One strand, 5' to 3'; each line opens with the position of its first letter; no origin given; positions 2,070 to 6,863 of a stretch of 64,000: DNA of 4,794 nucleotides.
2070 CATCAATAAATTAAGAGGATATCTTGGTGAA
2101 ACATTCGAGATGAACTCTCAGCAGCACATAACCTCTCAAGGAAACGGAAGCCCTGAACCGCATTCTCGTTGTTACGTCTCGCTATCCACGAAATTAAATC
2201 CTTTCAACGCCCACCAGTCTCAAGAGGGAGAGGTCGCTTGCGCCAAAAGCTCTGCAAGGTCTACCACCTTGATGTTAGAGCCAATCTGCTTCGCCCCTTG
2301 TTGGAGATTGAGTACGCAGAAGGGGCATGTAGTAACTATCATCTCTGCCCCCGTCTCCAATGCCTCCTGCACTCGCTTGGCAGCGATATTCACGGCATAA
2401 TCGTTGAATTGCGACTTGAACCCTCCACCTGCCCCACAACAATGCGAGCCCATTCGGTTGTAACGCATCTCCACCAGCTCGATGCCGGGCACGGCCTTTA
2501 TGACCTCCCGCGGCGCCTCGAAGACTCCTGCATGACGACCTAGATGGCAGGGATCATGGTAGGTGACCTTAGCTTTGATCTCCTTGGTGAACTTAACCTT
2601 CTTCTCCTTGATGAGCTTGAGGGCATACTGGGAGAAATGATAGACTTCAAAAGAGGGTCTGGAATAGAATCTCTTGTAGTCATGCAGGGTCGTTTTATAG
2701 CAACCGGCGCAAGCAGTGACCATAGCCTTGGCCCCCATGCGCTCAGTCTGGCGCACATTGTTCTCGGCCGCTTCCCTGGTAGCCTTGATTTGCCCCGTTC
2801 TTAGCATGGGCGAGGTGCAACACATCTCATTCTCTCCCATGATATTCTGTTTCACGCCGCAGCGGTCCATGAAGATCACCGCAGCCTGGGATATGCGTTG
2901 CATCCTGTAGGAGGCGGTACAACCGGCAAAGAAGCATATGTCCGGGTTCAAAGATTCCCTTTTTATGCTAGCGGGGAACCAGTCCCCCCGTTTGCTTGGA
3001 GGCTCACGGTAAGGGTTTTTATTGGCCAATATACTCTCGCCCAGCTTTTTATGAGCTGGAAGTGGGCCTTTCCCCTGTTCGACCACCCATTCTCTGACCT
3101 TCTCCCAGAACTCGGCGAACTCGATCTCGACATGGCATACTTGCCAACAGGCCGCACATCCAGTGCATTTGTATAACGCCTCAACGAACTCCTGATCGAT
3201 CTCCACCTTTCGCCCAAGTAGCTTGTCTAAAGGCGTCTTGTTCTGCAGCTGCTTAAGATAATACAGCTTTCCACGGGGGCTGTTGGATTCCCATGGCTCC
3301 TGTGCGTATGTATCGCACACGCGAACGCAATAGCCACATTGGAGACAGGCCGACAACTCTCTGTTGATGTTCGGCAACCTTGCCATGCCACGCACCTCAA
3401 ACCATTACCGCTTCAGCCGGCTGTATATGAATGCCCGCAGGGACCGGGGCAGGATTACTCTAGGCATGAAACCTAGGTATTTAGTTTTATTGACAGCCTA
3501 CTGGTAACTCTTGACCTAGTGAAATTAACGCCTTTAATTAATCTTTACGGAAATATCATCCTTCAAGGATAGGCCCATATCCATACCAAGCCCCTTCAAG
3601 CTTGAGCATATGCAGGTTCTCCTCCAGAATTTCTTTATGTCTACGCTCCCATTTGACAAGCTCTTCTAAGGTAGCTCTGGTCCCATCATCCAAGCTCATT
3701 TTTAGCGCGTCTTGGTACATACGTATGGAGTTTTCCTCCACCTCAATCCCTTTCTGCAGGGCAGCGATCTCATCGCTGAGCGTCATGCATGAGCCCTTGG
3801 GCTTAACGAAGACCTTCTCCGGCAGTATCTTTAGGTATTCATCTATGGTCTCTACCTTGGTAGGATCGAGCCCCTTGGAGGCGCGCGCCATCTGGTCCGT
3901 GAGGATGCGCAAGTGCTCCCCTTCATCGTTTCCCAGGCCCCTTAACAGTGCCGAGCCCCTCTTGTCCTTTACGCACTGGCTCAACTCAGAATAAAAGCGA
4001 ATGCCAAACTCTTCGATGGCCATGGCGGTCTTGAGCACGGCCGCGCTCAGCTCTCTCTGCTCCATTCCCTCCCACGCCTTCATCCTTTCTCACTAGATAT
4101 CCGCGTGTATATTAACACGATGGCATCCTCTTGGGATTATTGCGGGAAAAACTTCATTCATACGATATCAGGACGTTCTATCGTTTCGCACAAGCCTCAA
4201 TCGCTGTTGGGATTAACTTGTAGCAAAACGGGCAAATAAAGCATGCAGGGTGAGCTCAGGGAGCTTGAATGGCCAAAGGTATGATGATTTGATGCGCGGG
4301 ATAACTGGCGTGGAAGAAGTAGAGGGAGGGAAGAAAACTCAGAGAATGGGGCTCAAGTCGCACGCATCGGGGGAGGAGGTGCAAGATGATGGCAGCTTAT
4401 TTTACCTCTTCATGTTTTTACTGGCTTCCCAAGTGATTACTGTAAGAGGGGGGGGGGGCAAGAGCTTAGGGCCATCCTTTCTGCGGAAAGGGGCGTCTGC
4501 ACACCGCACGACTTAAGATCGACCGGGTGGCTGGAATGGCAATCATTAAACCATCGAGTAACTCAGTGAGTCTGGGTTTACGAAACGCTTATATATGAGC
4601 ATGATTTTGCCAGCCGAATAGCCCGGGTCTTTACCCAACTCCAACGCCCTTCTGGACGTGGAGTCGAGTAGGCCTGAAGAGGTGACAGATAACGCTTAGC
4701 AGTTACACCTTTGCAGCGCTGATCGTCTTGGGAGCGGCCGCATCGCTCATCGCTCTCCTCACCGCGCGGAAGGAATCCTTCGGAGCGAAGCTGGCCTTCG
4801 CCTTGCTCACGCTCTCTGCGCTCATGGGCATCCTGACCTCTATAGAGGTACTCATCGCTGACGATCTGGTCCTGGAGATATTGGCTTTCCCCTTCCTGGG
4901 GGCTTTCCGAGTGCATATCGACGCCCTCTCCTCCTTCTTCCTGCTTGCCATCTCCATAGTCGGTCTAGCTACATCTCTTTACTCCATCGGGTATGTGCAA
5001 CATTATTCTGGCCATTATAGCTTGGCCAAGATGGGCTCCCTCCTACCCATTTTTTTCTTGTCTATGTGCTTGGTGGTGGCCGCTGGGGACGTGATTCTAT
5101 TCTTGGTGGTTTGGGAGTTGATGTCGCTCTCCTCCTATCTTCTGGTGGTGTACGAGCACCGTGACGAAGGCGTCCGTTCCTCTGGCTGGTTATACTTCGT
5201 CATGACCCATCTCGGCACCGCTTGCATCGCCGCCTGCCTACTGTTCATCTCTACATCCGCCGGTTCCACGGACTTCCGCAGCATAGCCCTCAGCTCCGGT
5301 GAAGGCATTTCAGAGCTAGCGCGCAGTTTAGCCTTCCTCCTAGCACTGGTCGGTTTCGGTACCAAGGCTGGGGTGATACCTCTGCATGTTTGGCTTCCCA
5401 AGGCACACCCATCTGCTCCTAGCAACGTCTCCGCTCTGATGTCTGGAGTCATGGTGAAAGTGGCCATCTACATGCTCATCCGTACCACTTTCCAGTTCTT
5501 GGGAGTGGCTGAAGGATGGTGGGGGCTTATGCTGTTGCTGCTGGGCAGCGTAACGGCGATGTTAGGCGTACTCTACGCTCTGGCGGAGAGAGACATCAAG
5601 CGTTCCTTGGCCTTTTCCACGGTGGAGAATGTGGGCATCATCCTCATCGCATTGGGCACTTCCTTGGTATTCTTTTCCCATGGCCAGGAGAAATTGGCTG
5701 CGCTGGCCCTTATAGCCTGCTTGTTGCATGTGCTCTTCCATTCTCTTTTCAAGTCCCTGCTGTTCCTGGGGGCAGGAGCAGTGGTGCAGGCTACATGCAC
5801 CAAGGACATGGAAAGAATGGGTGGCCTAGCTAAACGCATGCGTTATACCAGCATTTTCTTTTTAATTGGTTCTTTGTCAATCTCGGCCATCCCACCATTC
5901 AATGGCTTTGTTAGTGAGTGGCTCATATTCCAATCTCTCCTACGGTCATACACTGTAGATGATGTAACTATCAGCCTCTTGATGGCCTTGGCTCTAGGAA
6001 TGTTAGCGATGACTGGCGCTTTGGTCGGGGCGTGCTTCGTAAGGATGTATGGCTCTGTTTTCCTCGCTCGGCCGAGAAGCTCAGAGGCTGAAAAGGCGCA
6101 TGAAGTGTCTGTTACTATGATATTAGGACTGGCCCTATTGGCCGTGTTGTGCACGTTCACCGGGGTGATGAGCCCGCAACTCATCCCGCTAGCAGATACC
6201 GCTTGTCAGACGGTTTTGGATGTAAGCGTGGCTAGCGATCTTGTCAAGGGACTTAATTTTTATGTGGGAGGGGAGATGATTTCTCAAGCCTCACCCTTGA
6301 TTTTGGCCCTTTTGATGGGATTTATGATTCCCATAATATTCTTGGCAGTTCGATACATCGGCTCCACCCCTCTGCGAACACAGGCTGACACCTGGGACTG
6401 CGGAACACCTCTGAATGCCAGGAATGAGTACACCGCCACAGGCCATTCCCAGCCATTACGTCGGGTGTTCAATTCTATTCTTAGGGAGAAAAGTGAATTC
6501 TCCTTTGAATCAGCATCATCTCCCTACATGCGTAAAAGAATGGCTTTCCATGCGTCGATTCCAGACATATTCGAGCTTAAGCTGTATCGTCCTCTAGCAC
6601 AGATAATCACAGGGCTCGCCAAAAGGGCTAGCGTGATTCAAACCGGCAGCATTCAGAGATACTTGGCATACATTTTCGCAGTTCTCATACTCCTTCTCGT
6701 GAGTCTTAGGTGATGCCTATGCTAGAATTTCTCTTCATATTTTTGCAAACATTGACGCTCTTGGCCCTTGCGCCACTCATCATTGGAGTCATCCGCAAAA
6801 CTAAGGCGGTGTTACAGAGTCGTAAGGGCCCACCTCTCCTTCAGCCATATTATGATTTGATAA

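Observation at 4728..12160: Hydrogenase-4-like operon whose catalytic subunit has lost all four [NiFe] cysteines (Ehr-type complex)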

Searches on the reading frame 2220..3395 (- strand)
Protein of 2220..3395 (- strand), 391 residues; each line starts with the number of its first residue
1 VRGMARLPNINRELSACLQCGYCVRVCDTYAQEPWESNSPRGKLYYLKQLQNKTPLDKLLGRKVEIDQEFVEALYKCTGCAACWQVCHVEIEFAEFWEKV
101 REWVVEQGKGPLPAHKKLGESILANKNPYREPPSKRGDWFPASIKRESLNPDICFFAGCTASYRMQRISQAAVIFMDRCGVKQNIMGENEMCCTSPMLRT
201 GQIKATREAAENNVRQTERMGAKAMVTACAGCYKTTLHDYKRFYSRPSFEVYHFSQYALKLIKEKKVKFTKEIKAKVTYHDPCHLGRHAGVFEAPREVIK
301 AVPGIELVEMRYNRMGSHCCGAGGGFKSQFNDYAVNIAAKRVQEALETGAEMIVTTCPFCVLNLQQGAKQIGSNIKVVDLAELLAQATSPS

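Call 30: search_protein_families(library=pfam, proteins=[window:2220-3395:-], max_evalue=0.001)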
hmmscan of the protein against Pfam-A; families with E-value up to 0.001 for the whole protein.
window:2220-3395:- (391 aa): 5 families
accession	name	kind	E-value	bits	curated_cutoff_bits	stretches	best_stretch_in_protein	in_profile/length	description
PF02754.22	CCG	-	1.5e-34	118.4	20.6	2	277-365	1-85/85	Cysteine-rich domain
PF13183.11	Fer4_8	-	1.1e-08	35.9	27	1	13-91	1-68/68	4Fe-4S dicluster domain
PF12838.12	Fer4_7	-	1.5e-08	35.4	27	1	17-90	2-51/52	4Fe-4S dicluster domain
PF13534.11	Fer4_17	-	3.7e-07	31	22.2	1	16-90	1-59/61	4Fe-4S dicluster domain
PF13187.11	Fer4_9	-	0.00021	21.7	27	1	16-89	1-49/52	4Fe-4S dicluster domain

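Call 43: search_protein_families(library=ncbifam, proteins=[window:2220-3395:-], max_evalue=0.00001)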
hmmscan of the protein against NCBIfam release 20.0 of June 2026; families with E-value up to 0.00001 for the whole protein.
window:2220-3395:- (391 aa): 13 families
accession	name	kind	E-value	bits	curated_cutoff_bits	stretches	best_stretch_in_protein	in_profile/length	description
NF004898.0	PRK06259.1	equivalog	1.5e-73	248.1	385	1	12-387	131-487/488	fumarate reductase (CoM/CoB) subunit TfrB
NF045670.1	quin_L_LdhH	equivalog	1.1e-50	172.7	800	1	147-385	463-706/706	L-lactate dehydrogenase (quinone) large subunit LdhH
NF008369.0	PRK11168.1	equivalog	1.7e-33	116.1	278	1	146-369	162-385/401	anaerobic glycerol-3-phosphate dehydrogenase subunit C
NF045724.1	ferredox_TmcB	equivalog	5.5e-24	84.5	735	1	161-383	197-423/430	electron transfer complex ferredoxin TmcB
NF045711.1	sulf_resp_HmcF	equivalog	8e-23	80.9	750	1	149-366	203-427/457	sulfate respiration complex iron-sulfur protein HmcF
NF008434.0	PRK11274.1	equivalog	9.1e-23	80.8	333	2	152-379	169-404/409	glycolate oxidase subunit GlcF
NF045663.1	diclust_near_Sec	equivalog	6.9e-22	77.3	530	1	12-370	301-624/759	pyridine nucleotide-disulfide oxidoreductase/dicluster-binding protein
TIGR03288.1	CoB_CoM_SS_B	equivalog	8.1e-22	77.8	345.15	1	153-372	2-245/290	CoB--CoM heterodisulfide reductase subunit B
TIGR03379.1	glycerol3P_GlpC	equivalog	1e-21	77.2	279.9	1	145-369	156-382/397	anaerobic glycerol-3-phosphate dehydrogenase subunit GlpC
NF045796.1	DsrK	equivalog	1.3e-19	70.2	400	1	235-329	282-377/453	sulfate reduction electron transfer complex DsrMKJOP subunit DsrK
TIGR00273.1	TIGR00273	equivalog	6.7e-08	31.8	444.8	1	13-111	291-379/432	LutB/LldF family L-lactate oxidation iron-sulfur protein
NF009226.0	PRK12576.1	equivalog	9.6e-07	28.4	344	1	14-103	153-236/317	succinate dehydrogenase/fumarate reductase iron-sulfur subunit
NF041780.1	hetero_SS_HdrB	equivalog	1.5e-06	27.7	450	0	276-373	169-260/304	ferredoxin:CoB-CoM heterodisulfide reductase subunit HdrB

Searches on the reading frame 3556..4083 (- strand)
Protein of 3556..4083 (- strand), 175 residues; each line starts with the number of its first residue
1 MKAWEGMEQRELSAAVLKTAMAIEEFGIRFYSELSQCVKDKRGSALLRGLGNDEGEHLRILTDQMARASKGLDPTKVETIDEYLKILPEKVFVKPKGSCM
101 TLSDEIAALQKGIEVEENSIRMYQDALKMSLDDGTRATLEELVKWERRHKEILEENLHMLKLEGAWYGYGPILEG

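Call 30: search_protein_families(library=pfam, proteins=[window:3556-4083:-], max_evalue=0.001)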
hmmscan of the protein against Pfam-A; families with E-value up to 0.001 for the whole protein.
window:3556-4083:- (175 aa): 3 families
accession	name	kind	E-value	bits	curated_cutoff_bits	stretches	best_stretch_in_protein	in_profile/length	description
PF02915.23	Rubrerythrin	-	3.3e-11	44.1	22.8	1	16-155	2-135/137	Rubrerythrin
PF13668.12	Ferritin_2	-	0.00084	19.9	24.7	0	13-61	84-132/138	Ferritin-like domain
PF20045.4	DUF6447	-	0.00097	19.3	27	0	100-129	23-52/75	Family of unknown function (DUF6447)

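Call 43: search_protein_families(library=ncbifam, proteins=[window:3556-4083:-], max_evalue=0.00001)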
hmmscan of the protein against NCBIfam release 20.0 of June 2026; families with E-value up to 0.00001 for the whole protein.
window:3556-4083:- (175 aa): 1 family
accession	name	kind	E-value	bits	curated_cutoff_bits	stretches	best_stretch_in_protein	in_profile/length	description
NF045676.1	FeExpMbfA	equivalog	1.6e-06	27.8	450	1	15-154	11-145/318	iron exporter MbfA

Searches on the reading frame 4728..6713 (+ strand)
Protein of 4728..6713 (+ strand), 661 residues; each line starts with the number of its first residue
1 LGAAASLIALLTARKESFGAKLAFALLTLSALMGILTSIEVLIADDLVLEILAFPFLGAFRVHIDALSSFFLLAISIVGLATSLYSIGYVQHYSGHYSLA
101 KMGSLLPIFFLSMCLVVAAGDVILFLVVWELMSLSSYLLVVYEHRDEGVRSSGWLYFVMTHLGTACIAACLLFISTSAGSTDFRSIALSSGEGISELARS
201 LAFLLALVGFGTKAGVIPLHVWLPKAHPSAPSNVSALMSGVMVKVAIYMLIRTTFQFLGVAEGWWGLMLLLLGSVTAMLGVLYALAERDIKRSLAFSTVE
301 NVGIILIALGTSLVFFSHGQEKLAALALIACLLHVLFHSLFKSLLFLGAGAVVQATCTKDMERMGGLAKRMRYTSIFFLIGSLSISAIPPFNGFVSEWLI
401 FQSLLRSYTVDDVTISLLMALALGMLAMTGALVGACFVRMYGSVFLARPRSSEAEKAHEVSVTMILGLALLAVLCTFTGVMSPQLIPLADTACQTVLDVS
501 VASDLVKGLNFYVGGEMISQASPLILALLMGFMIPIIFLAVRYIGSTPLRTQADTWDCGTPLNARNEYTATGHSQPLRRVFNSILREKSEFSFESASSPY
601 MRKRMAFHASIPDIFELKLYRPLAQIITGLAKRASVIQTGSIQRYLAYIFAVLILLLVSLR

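Call 4: search_protein_families(library=pfam, proteins=[window:4728-6713:+])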
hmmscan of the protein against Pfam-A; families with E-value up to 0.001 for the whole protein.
window:4728-6713:+ (661 aa): 2 families
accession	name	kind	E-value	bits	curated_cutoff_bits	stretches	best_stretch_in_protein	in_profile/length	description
PF00361.26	Proton_antipo_M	-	9.5e-61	206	21.5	1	119-415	1-286/294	NADH:quinone oxidoreductase/Mrp antiporter, TM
PF00662.26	Proton_antipo_N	-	0.00013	22.2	24.5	1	60-93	11-44/51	NADH-Ubiquinone oxidoreductase (complex I), chain 5 N-terminus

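Call 5: search_protein_families(library=ncbifam, proteins=[window:4728-6713:+])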
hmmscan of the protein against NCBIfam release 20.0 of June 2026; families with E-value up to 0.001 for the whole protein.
window:4728-6713:+ (661 aa): 75 families (the best 25 are shown)
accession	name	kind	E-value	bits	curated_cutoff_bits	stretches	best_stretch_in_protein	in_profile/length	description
NF005086.0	PRK06521.1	equivalog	1e-204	681.8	667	1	4-659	17-666/669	hydrogenase 4 subunit B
NF006418.0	PRK08667.1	equivalog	1.1e-161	539.6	794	2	4-490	15-494/644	hydrogenase membrane subunit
NF005958.0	PRK08042.1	equivalog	2.7e-90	303.9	727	1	3-588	15-567/608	formate hydrogenlyase subunit 3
NF006240.0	PRK08376.1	subfamily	1.2e-70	238.9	662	1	63-485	87-495/521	putative monovalent cation/H+ antiporter subunit D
NF006419.0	PRK08668.1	equivalog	3.8e-65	220.8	617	1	10-585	20-565/613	NADH dehydrogenase subunit M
NF009287.0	PRK12647.1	equivalog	2e-63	215.1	937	1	9-501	17-487/773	putative monovalent cation/H+ antiporter subunit A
NF005141.0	PRK06590.1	equivalog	5.8e-63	213.8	556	1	5-658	15-607/615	NADH-quinone oxidoreductase subunit L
NF009310.0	PRK12668.1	equivalog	1.8e-62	212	564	1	30-658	35-582/584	Na(+)/H(+) antiporter subunit D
TIGR00940.1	2a6301s01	subfamily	7.5e-62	209.7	920.45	1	6-505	13-513/793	monovalent cation:proton antiporter subunit A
NF005046.0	PRK06459.1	equivalog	9e-62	209.5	460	1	31-658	10-582/587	hydrogenase 4 subunit B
TIGR01974.1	NDH_I_L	subfamily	1.1e-61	209.5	407.5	1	5-657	13-626/630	NADH-quinone oxidoreductase subunit L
NF009288.0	PRK12648.1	equivalog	1.6e-59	201.9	1104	1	5-501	14-491/954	monovalent cation/H+ antiporter subunit A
NF005044.0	PRK06458.1-4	equivalog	1.8e-59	202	610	1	26-505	34-503/531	hydrogenase 4 subunit F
NF009285.0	PRK12645.1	equivalog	3.4e-59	200.9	1028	1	35-512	45-525/804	Na+/H+ antiporter subunit A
NF005097.0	PRK06525.1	equivalog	3e-57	194.4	430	1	9-485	16-478/480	hydrogenase 4 subunit D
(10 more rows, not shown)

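Call 69: search_solved_structures(query=window:4728-6713:+, show_alignments=2, max_evalue=1e-45)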
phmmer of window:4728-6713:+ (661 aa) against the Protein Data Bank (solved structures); distinct sequences matched with E-value up to 1e-45: 3.
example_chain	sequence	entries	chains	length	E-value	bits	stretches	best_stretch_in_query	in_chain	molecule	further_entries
7z0s_C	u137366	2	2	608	9.7e-77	262.4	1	57-587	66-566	Formate hydrogenlyase subunit 3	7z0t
6cfw_H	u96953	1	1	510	5e-50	174.2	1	15-481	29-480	Monovalent cation/H+ antiporter subunit D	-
7qru_A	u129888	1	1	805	4e-46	161.3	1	54-514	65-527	Na+/H+ antiporter subunit A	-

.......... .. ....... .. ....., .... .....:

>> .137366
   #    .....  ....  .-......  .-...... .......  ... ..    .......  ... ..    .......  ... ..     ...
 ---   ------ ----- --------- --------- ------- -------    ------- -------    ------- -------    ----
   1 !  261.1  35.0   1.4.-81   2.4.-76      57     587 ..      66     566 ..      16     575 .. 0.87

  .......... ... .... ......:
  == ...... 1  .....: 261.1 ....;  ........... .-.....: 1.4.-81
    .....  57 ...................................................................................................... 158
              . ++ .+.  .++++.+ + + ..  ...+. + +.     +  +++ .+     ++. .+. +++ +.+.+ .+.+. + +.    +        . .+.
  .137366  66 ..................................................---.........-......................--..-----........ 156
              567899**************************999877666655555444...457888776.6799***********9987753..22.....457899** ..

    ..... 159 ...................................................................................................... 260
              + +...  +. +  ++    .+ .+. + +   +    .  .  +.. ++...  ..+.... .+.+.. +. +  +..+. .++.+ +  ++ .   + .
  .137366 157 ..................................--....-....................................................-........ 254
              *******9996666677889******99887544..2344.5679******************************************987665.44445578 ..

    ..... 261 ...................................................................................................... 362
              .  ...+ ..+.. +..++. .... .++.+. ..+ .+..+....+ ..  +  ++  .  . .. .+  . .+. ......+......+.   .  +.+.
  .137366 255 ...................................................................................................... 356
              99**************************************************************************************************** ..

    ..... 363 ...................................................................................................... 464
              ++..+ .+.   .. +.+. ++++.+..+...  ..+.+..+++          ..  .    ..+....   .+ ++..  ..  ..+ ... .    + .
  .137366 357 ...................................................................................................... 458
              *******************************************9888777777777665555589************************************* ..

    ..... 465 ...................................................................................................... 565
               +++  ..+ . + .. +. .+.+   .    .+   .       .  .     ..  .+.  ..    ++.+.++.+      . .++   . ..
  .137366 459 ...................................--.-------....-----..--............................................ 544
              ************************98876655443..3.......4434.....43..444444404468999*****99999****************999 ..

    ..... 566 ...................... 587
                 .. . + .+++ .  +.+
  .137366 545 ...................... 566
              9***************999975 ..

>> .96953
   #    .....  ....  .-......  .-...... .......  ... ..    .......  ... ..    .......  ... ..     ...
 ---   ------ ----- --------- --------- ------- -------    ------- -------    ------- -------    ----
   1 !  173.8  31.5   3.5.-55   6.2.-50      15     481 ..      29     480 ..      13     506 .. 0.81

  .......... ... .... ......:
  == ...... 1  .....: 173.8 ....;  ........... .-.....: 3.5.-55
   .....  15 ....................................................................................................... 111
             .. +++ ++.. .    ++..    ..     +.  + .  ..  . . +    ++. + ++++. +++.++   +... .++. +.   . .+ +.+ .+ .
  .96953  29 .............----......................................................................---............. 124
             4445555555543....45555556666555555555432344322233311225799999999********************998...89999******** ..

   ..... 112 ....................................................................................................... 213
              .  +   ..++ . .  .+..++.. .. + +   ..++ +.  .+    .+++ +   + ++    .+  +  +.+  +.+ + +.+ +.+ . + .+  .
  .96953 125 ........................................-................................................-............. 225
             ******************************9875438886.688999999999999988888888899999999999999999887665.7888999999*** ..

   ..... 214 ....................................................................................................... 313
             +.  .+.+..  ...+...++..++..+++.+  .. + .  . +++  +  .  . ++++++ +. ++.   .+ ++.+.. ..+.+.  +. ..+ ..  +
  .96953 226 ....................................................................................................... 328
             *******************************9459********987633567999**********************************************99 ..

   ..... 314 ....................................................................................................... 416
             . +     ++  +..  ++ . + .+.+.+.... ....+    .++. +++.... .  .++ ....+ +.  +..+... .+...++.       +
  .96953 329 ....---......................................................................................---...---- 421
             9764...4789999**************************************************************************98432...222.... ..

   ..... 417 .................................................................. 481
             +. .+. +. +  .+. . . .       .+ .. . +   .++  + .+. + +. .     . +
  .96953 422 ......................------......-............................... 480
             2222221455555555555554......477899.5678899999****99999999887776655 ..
